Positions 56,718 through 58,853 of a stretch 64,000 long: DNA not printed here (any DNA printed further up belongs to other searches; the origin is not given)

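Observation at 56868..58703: Unusual domain fusion: heterodisulfide-reductase-like CCG/Fe-S module joined to a TVP38/DedA membrane protein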

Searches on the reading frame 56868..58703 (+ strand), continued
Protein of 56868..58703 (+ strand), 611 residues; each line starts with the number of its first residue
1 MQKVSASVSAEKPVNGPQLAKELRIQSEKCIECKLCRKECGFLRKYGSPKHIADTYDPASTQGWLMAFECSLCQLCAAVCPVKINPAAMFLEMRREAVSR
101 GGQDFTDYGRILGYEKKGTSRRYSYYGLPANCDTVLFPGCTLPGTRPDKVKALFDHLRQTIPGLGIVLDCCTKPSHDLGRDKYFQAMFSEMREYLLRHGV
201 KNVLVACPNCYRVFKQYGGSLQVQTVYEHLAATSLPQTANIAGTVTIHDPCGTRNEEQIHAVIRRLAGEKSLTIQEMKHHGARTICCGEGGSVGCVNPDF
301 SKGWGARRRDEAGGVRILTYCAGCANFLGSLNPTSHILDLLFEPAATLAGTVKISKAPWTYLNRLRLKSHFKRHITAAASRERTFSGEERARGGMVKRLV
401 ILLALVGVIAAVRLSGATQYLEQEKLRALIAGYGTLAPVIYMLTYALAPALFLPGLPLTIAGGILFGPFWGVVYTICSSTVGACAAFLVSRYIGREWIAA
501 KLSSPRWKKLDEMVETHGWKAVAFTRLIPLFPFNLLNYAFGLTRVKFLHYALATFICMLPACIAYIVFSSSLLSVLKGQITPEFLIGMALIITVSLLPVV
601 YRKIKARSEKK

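Call 72: find_homologous_proteins(query=P0148, max_evalue=1e-20)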
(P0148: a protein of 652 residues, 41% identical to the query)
Query P0148 (652 aa): 3044 proteins with E <= 1e-20 among 8000 candidates; the best 120 are listed.
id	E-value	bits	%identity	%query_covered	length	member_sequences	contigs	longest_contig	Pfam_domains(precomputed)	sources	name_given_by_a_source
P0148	0.0e+0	1513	100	100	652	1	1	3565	PF09335.17,PF13534.12,PF02754.22,PF13183.12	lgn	-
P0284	0.0e+0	1105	73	100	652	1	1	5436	PF09335.17,PF13534.12,PF02754.22,PF13183.12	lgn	-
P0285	6.1e-198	678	52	95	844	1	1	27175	PF09335.17,PF13534.12,PF02754.22,PF13183.12,PF13187.12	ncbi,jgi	-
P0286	7.9e-195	667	47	99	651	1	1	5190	PF09335.17,PF13534.12,PF02754.22,PF13183.12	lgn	-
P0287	1.0e-192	660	49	98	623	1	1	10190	PF09335.17,PF13534.12,PF02754.22,PF13183.12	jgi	jgi:uncharacterized membrane protein YdjX (TVP38/TMEM64 family)/Fe-S oxidoreductase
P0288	9.3e-192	657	48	98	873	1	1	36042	PF09335.17,PF13534.12,PF02754.22,PF13183.12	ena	-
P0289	1.9e-191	656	50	96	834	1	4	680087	PF09335.17,PF13534.12,PF02754.22,PF13183.12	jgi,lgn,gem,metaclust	metaclust:\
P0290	4.2e-191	655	49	98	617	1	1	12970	PF09335.17,PF13534.12,PF02754.22,PF13183.12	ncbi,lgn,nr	ncbi:MAG: VTT domain-containing protein [Desulfohalobiaceae bacterium]|nr:VTT domain-containing prot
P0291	2.0e-189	650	49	94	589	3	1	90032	PF09335.17,PF13534.12,PF02754.22,PF13183.12,PF13187.12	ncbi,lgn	ncbi:MAG: VTT domain-containing protein [Desulfobacterales bacterium]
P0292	4.9e-189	648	47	98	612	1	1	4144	PF09335.17,PF13534.12,PF02754.22,PF13183.12,PF13187.12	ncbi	ncbi:MAG: VTT domain-containing protein [Desulfopila sp.]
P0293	2.0e-188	646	47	99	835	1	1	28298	PF09335.17,PF13534.12,PF02754.22,PF13183.12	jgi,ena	-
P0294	2.4e-188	646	48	100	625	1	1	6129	PF09335.17,PF13534.12,PF02754.22,PF13183.12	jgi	jgi:uncharacterized membrane protein YdjX (TVP38/TMEM64 family)/Fe-S oxidoreductase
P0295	3.5e-188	645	48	98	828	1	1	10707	PF09335.17,PF13534.12,PF02754.22,PF13183.12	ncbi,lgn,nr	ncbi:MAG: VTT domain-containing protein [Desulfohalobiaceae bacterium]|nr:VTT domain-containing prot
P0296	8.4e-188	644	50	96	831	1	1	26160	PF09335.17,PF13534.12,PF02754.22,PF13183.12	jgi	jgi:uncharacterized membrane protein YdjX (TVP38/TMEM64 family)/Fe-S oxidoreductase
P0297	1.0e-187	644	49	99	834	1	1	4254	PF09335.17,PF13534.12,PF02754.22,PF13183.12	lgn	-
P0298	1.4e-187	644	48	95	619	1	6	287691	PF09335.17,PF13534.12,PF02754.22,PF13183.12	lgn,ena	-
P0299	1.6e-187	643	48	96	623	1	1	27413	PF09335.17,PF13534.12,PF02754.22,PF13183.12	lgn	-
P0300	2.4e-187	643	48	99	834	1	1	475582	PF09335.17,PF13534.12,PF02754.22,PF13183.12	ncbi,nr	ncbi:MAG: VTT domain-containing protein [Desulfobacterales bacterium]|nr:VTT domain-containing prote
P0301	2.9e-187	642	48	97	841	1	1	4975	PF09335.17,PF13534.12,PF02754.22,PF13183.12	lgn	-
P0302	6.1e-187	641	51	97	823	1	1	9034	PF09335.17,PF13534.12,PF02754.22,PF13183.12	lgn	-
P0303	8.3e-187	641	48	99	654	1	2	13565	PF09335.17,PF13534.12,PF02754.22,PF13183.12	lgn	-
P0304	1.8e-186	640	48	97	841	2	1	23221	PF09335.17,PF13534.12,PF02754.22,PF13183.12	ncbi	-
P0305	2.5e-186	639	49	96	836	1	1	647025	PF09335.17,PF13534.12,PF02754.22,PF13183.12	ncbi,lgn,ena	-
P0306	3.5e-186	639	48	96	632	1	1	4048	PF09335.17,PF12838.13,PF13534.12,PF02754.22,PF13183.12,PF13187.12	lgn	-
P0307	3.6e-186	639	48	99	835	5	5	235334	PF09335.17,PF13534.12,PF02754.22,PF13183.12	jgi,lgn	jgi:uncharacterized membrane protein YdjX (TVP38/TMEM64 family)/Fe-S oxidoreductase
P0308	1.3e-185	637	47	97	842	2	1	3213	PF09335.17,PF13534.12,PF02754.22,PF13183.12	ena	-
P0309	3.1e-185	636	48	99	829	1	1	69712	PF09335.17,PF13534.12,PF13183.12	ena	-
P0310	3.6e-185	636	48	99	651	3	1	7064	PF09335.17,PF13534.12,PF02754.22,PF13183.12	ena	-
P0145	3.7e-185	635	48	97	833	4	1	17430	PF09335.17,PF13534.12,PF02754.22,PF13237.12,PF13183.12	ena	-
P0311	4.3e-185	635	48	94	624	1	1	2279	PF09335.17,PF13534.12,PF02754.22,PF13183.12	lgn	-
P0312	2.5e-184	633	49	97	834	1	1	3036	PF09335.17,PF13534.12,PF02754.22,PF13183.12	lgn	-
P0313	3.1e-184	632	48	98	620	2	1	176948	PF09335.17,PF13534.12,PF02754.22,PF13183.12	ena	-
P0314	4.2e-184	632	48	96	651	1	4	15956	PF09335.17,PF13534.12,PF02754.22,PF13183.12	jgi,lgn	jgi:uncharacterized membrane protein YdjX (TVP38/TMEM64 family)/Fe-S oxidoreductase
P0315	1.0e-183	631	48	96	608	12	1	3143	PF09335.17,PF13534.12,PF02754.22,PF13183.12,PF13187.12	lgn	-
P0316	1.1e-183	631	47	99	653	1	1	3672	PF09335.17,PF13534.12,PF02754.22,PF13183.12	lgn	-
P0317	1.2e-183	631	49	95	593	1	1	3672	PF09335.17,PF13534.12,PF02754.22,PF13183.12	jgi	jgi:uncharacterized membrane protein YdjX (TVP38/TMEM64 family)/Fe-S oxidoreductase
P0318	2.8e-183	629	47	98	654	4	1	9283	PF09335.17,PF13534.12,PF02754.22,PF13183.12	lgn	-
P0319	3.3e-183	629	49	94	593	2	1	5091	PF09335.17,PF13534.12,PF02754.22,PF13183.12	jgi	jgi:uncharacterized membrane protein YdjX (TVP38/TMEM64 family)/Fe-S oxidoreductase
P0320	4.2e-183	629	47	98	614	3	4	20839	PF09335.17,PF13534.12,PF02754.22,PF13183.12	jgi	jgi:uncharacterized membrane protein YdjX (TVP38/TMEM64 family)/Fe-S oxidoreductase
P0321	6.5e-183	628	46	97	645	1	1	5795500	PF09335.17,PF13534.12,PF02754.22,PF13183.12,PF13187.12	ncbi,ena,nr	nr:VTT domain-containing protein [uncultured Desulfobacter sp.]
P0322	9.0e-183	628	47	98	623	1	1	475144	PF09335.17,PF13534.12,PF02754.22,PF13183.12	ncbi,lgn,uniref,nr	ncbi:VTT domain-containing protein [Desulfosoma caldarium]|uniref:Putative membrane protein YdjX (TV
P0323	9.5e-183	628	45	95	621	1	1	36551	PF09335.17,PF13534.12,PF02754.22,PF13183.12,PF13187.12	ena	-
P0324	1.4e-182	627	48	98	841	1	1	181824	PF09335.17,PF13534.12,PF02754.22,PF13183.12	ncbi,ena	-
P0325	3.1e-182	626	47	100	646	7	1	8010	PF09335.17,PF13534.12,PF02754.22,PF13183.12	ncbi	ncbi:MAG: VTT domain-containing protein [Desulfotignum sp.]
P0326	3.2e-182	626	48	96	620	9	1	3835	PF09335.17,PF13534.12,PF13183.12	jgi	jgi:uncharacterized membrane protein YdjX (TVP38/TMEM64 family)/Fe-S oxidoreductase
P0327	7.2e-182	625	48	96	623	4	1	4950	PF09335.17,PF13534.12,PF02754.22,PF13183.12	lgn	-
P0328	1.7e-181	623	47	94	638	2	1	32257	PF09335.17,PF13534.12,PF02754.22,PF13183.12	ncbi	-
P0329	2.3e-181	623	48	96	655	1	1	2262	PF09335.17,PF13534.12,PF13183.12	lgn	-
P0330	3.1e-181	623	47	96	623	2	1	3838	PF09335.17,PF13534.12,PF02754.22,PF13183.12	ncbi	-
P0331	3.2e-181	622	44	96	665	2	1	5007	PF09335.17,PF13534.12,PF02754.22,PF13183.12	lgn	-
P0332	3.5e-181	622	47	100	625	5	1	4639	PF09335.17,PF13534.12,PF02754.22,PF13183.12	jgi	jgi:uncharacterized membrane protein YdjX (TVP38/TMEM64 family)/Fe-S oxidoreductase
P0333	4.6e-181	622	46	95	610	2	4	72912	PF09335.17,PF02754.22,PF13183.12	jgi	jgi:uncharacterized membrane protein YdjX (TVP38/TMEM64 family)/Fe-S oxidoreductase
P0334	4.7e-181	622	46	99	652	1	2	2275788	PF09335.17,PF13534.12,PF02754.22,PF13183.12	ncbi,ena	-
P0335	8.2e-181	621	48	92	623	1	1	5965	PF09335.17,PF12838.13,PF13534.12,PF02754.22,PF13183.12,PF13187.12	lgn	-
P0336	2.2e-180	620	47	98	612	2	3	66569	PF09335.17,PF13534.12,PF02754.22,PF13183.12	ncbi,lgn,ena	-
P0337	3.4e-180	619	47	99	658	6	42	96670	PF09335.17,PF13534.12,PF02754.22,PF13183.12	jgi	jgi:uncharacterized membrane protein YdjX (TVP38/TMEM64 family)/Fe-S oxidoreductase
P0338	9.1e-180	618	48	96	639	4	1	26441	PF09335.17,PF13534.12,PF02754.22,PF13183.12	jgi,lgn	jgi:uncharacterized membrane protein YdjX (TVP38/TMEM64 family)/Fe-S oxidoreductase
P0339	9.4e-180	618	48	95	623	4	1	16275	PF09335.17,PF13534.12,PF02754.22,PF13183.12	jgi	jgi:uncharacterized membrane protein YdjX (TVP38/TMEM64 family)/Fe-S oxidoreductase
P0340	3.7e-179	616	46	97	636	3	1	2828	PF09335.17,PF13534.12,PF02754.22,PF13183.12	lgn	-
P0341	7.2e-179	615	48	96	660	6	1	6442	PF09335.17,PF13534.12,PF02754.22,PF13183.12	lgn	-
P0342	8.2e-179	615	47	98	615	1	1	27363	PF09335.17,PF13534.12,PF02754.22,PF13183.12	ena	-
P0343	3.6e-178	612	40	98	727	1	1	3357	PF09335.17,PF13534.12,PF02754.22,PF13183.12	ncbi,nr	ncbi:MAG: VTT domain-containing protein, partial [Desulfamplus sp.]|nr:VTT domain-containing protein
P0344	4.7e-178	612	46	97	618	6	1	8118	PF09335.17,PF13534.12,PF02754.22,PF13183.12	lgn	-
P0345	7.5e-178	611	48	95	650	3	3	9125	PF09335.17,PF13534.12,PF02754.22,PF13183.12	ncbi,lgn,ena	-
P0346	8.1e-178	611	46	96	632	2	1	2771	PF09335.17,PF13534.12,PF02754.22,PF13183.12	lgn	-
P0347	1.5e-177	610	46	97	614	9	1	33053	PF09335.17,PF13534.12,PF02754.22,PF13183.12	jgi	jgi:uncharacterized membrane protein YdjX (TVP38/TMEM64 family)/Fe-S oxidoreductase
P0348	1.5e-177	610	48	95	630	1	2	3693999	PF09335.17,PF00037.33,PF12838.13,PF13534.12,PF02754.22,PF13237.12,PF13183.12,PF13187.12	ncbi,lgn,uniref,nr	ncbi:VTT domain-containing protein [Megalodesulfovibrio gigas]|uniref:4Fe-4S ferredoxin-type domain-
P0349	8.1e-177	608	47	94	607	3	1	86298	PF09335.17,PF13534.12,PF02754.22,PF13183.12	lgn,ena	-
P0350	9.5e-177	608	47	99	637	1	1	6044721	PF09335.17,PF13534.12,PF02754.22,PF13183.12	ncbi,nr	ncbi:MAG: VTT domain-containing protein [Desulfobacter sp.]|nr:MAG: VTT domain-containing protein [D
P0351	1.7e-176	607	46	96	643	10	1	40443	PF09335.17,PF12838.13,PF13534.12,PF02754.22,PF13183.12,PF13187.12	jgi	jgi:uncharacterized membrane protein YdjX (TVP38/TMEM64 family)/Fe-S oxidoreductase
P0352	2.3e-176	606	46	99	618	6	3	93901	PF09335.17,PF13534.12,PF02754.22,PF13183.12,PF13187.12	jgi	jgi:uncharacterized membrane protein YdjX (TVP38/TMEM64 family)/Fe-S oxidoreductase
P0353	2.6e-176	606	45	97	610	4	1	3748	PF09335.17,PF13534.12,PF02754.22,PF13183.12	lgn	-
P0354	3.3e-176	606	46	97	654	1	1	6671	PF09335.17,PF13534.12,PF02754.22,PF13183.12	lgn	-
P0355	6.5e-176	605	46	98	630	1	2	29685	PF09335.17,PF13534.12,PF02754.22,PF13183.12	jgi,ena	jgi:uncharacterized membrane protein YdjX (TVP38/TMEM64 family)/Fe-S oxidoreductase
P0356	8.5e-176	605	46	95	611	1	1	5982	PF09335.17,PF13534.12,PF02754.22,PF13183.12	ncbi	-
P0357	1.1e-175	604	46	95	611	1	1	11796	PF09335.17,PF13534.12,PF02754.22,PF13183.12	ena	-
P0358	1.1e-175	604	46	96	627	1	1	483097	PF09335.17,PF13534.12,PF02754.22,PF13183.12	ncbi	-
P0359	1.5e-175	604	46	95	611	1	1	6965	PF09335.17,PF13534.12,PF02754.22,PF13183.12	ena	-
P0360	1.6e-175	604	46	96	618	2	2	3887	PF09335.17,PF13534.12,PF02754.22,PF13183.12,PF13187.12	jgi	-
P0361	2.2e-175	603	46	92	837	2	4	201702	PF09335.17,PF12838.13,PF13534.12,PF02754.22,PF13183.12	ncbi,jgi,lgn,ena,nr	ncbi:MAG: VTT domain-containing protein [Proteobacteria bacterium]|nr:VTT domain-containing protein 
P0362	3.6e-175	602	46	95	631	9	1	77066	PF09335.17,PF13534.12,PF02754.22,PF13183.12,PF13187.12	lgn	-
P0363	3.8e-175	602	45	92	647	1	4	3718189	PF09335.17,PF13534.12,PF02754.22,PF13237.12,PF13183.12,PF13187.12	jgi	jgi:uncharacterized membrane protein YdjX (TVP38/TMEM64 family)/ferredoxin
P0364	1.1e-174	601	48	95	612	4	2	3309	PF09335.17,PF13534.12,PF02754.22,PF13183.12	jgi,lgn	jgi:uncharacterized membrane protein YdjX (TVP38/TMEM64 family)/ferredoxin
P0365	1.6e-174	600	46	97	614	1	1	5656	PF09335.17,PF13534.12,PF02754.22,PF13237.12,PF13183.12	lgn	-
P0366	5.1e-174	599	46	95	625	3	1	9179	PF09335.17,PF13534.12,PF02754.22,PF13183.12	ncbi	-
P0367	6.6e-174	598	45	98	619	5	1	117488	PF09335.17,PF13534.12,PF02754.22,PF13183.12,PF13187.12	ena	-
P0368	1.1e-173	598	47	95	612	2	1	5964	PF09335.17,PF13534.12,PF02754.22,PF13183.12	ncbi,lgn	-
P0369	1.1e-173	598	47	96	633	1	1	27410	PF09335.17,PF13534.12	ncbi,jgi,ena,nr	ncbi:MAG: VTT domain-containing protein [Proteobacteria bacterium]|nr:VTT domain-containing protein 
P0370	1.3e-173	597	45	97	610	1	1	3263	PF09335.17,PF13534.12,PF02754.22,PF13183.12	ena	-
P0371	1.6e-173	597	48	95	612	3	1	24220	PF09335.17,PF02754.22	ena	-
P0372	7.6e-173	595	45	98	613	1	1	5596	PF09335.17,PF13534.12,PF02754.22,PF13183.12,PF13187.12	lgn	-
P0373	1.1e-172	594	44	98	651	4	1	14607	PF09335.17,PF13534.12,PF02754.22,PF13183.12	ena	-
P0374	1.8e-172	594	45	99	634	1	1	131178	PF09335.17,PF13534.12,PF02754.22,PF13183.12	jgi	jgi:uncharacterized membrane protein YdjX (TVP38/TMEM64 family)/Fe-S oxidoreductase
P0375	3.5e-172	593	46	97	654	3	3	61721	PF09335.17,PF12838.13,PF13534.12,PF02754.22,PF13183.12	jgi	jgi:uncharacterized membrane protein YdjX (TVP38/TMEM64 family)/Fe-S oxidoreductase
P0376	3.5e-172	593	45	97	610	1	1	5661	PF09335.17,PF13534.12,PF02754.22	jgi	-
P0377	4.7e-172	592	45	99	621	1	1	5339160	PF09335.17,PF13534.12,PF02754.22,PF13183.12,PF13187.12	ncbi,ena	-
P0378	6.8e-172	592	45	99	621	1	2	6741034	PF12797.13,PF09335.17,PF13534.12,PF02754.22,PF13183.12,PF13187.12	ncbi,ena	-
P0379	8.1e-172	591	45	95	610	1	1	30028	PF09335.17,PF13534.12,PF02754.22,PF13183.12,PF13187.12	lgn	-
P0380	1.3e-171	591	46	95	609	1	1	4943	PF09335.17,PF13534.12,PF02754.22,PF13183.12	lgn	-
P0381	4.8e-171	589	46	97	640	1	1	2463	PF09335.17,PF13534.12,PF02754.22,PF13183.12,PF13187.12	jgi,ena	-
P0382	5.9e-171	589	45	96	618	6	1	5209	PF09335.17,PF13534.12,PF02754.22,PF13183.12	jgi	-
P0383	6.8e-171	588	45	99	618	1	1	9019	PF09335.17,PF13534.12,PF02754.22,PF13183.12,PF13187.12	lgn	-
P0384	2.2e-170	587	45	99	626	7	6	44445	PF09335.17,PF13534.12,PF02754.22,PF13183.12,PF13187.12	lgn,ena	-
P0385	3.5e-170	586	45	96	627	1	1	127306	PF09335.17,PF13534.12,PF02754.22,PF13183.12,PF13187.12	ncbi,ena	-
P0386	3.9e-170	586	45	98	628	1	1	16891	PF09335.17,PF13534.12,PF02754.22,PF13183.12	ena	-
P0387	6.4e-170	585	46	98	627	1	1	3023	PF09335.17,PF12838.13,PF13534.12,PF02754.22,PF13183.12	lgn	-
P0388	6.6e-170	585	45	99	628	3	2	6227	PF09335.17,PF12838.13,PF13534.12,PF02754.22,PF13183.12,PF13187.12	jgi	jgi:uncharacterized membrane protein YdjX (TVP38/TMEM64 family)/Fe-S oxidoreductase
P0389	7.6e-170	585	45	96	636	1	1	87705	PF09335.17,PF13534.12,PF02754.22,PF13183.12,PF13187.12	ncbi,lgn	-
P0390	8.0e-170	585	46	97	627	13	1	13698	PF09335.17,PF13534.12,PF02754.22,PF13237.12,PF13183.12,PF13187.12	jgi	jgi:uncharacterized membrane protein YdjX (TVP38/TMEM64 family)/Fe-S oxidoreductase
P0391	1.1e-169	584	45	96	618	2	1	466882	PF09335.17,PF13534.12,PF02754.22,PF13183.12,PF13187.12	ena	-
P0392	1.6e-169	584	45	96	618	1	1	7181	PF09335.17,PF13534.12,PF02754.22,PF13183.12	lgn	-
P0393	2.1e-169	583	44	96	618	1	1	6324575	PF12797.13,PF09335.17,PF13534.12,PF02754.22,PF13237.12,PF13183.12,PF13187.12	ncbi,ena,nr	nr:VTT domain-containing protein [uncultured Desulfobacter sp.]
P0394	2.2e-169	583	45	98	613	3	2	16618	PF09335.17,PF13534.12,PF02754.22,PF13183.12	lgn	-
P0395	2.5e-169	583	45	98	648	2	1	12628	PF09335.17,PF13534.12,PF02754.22,PF13183.12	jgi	jgi:uncharacterized membrane protein YdjX (TVP38/TMEM64 family)/Fe-S oxidoreductase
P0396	3.0e-169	583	48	94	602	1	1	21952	PF09335.17,PF12838.13,PF13534.12,PF02754.22,PF13183.12,PF13187.12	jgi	jgi:uncharacterized membrane protein YdjX (TVP38/TMEM64 family)/Fe-S oxidoreductase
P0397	3.1e-169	583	45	97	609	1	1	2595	PF09335.17,PF13534.12,PF02754.22,PF13183.12,PF13187.12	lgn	-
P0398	6.5e-169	582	45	99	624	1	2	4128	PF09335.17,PF13534.12,PF02754.22,PF13183.12,PF13187.12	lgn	-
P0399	1.3e-168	581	44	97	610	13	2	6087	PF09335.17,PF13534.12,PF02754.22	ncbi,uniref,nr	ncbi:VTT domain-containing protein [Desulfonatronospira sp. MSAO_Bac3]|uniref:VTT domain-containing 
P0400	1.6e-168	580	49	87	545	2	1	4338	PF09335.17,PF12838.13,PF13534.12,PF02754.22,PF13183.12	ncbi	-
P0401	2.5e-168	580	45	97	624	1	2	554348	PF09335.17,PF13534.12,PF02754.22,PF13183.12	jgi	jgi:uncharacterized membrane protein YdjX (TVP38/TMEM64 family)/Fe-S oxidoreductase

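Call 74: find_encoding_contigs(protein=P0348, flank=9000, max_places=1)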
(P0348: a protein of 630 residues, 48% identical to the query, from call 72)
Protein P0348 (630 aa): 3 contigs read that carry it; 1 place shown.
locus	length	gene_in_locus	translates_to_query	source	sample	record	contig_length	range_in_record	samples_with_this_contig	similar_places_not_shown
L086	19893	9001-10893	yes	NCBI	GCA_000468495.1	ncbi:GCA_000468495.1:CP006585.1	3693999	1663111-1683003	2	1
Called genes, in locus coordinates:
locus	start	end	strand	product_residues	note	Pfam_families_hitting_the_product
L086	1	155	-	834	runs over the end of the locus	PF00497:SBP_bac_3, PF08447:PAS_3, PF13426:PAS_9 (faint), PF00512:HisKA, PF02518:HATPase_c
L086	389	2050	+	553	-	PF03109:ABC1, PF27536:UbiB_helical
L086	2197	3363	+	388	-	PF00149:Metallophos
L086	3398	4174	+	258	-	PF00378:ECH_1, PF16113:ECH_2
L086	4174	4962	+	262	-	PF00753:Lactamase_B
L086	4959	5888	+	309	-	PF02423:OCD_Mu_crystall, PF01488:Shikimate_DH (weak)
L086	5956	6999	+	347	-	PF01370:Epimerase, PF04321:RmlD_sub_bind, PF16363:GDP_Man_Dehyd (weak), PF01370:Epimerase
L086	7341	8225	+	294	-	PF06180:CbiK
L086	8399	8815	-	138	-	PF00581:Rhodanese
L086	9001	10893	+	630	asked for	PF09335:VTT_dom, PF00037:Fer4 (faint), PF12838:Fer4_7 (weak), PF13183:Fer4_8, PF13187:Fer4_9 (weak), PF13237:Fer4_10 (faint), PF13534:Fer4_17 (weak), PF02754:CCG (weak)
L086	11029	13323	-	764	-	PF01138:RNase_PH, PF03725:RNase_PH_C, PF03726:PNPase, PF01138:RNase_PH, PF00013:KH_1, PF00575:S1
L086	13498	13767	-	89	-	PF00312:Ribosomal_S15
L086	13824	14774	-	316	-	PF01509:TruB_N, PF16198:TruB_C_2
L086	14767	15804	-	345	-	PF01368:DHH, PF02272:DHHA1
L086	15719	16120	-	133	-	PF02033:RBFA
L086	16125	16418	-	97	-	PF04456:DUF503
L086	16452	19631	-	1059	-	-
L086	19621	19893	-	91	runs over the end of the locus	PF04296:YlxR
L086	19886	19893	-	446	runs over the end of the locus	PF08529:NusA_N, PF00575:S1 (weak), PF13184:KH_NusA_1st, PF26594:KH_NusA_2nd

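Call 75: find_encoding_contigs(protein=P0322, flank=9000, max_places=1)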
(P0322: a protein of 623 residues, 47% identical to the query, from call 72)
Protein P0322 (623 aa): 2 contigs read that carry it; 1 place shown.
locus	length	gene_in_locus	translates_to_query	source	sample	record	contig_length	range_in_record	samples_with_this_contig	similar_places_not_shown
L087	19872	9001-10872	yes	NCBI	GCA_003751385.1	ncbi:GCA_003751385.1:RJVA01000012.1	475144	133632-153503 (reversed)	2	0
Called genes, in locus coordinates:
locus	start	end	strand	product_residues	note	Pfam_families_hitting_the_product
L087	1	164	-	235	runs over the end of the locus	-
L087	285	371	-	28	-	PF01809:YidD (weak)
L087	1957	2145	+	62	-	-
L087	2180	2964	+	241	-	-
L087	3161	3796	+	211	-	PF00534:Glycos_transf_1, PF13692:Glyco_trans_1_4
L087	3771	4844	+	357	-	PF20706:GT4-conflict (weak), PF00534:Glycos_transf_1, PF13692:Glyco_trans_1_4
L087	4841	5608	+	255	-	PF01522:Polysacc_deac_1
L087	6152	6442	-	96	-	-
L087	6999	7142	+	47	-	PF13683:rve_3 (weak)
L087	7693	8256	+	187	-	PF00581:Rhodanese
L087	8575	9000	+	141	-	PF00581:Rhodanese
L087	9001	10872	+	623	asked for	PF09335:VTT_dom, PF13183:Fer4_8, PF13534:Fer4_17, PF02754:CCG (weak)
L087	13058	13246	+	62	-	-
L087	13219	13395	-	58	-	-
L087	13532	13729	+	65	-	PF00301:Rubredoxin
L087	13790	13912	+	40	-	-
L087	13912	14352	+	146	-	PF00258:Flavodoxin_1, PF12641:Flavodoxin_3 (weak), PF12724:Flavodoxin_5, PF03358:FMN_red (weak)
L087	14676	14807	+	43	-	-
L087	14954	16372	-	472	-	PF00224:PK, PF02887:PK_C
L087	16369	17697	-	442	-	PF13660:DUF4147, PF05161:MOFRL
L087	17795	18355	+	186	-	PF01613:Flavin_Reduct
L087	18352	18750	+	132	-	PF01980:TrmO_N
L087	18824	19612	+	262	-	PF08668:HDOD, PF01966:HD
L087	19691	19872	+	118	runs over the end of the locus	PF13183:Fer4_8 (faint), PF13484:Fer4_16 (faint), PF14697:Fer4_21 (faint), PF12797:Fer4_2 (faint), PF13237:Fer4_10 (weak), PF12838:Fer4_7 (weak), PF13187:Fer4_9 (weak), PF00037:Fer4 (weak), +1 more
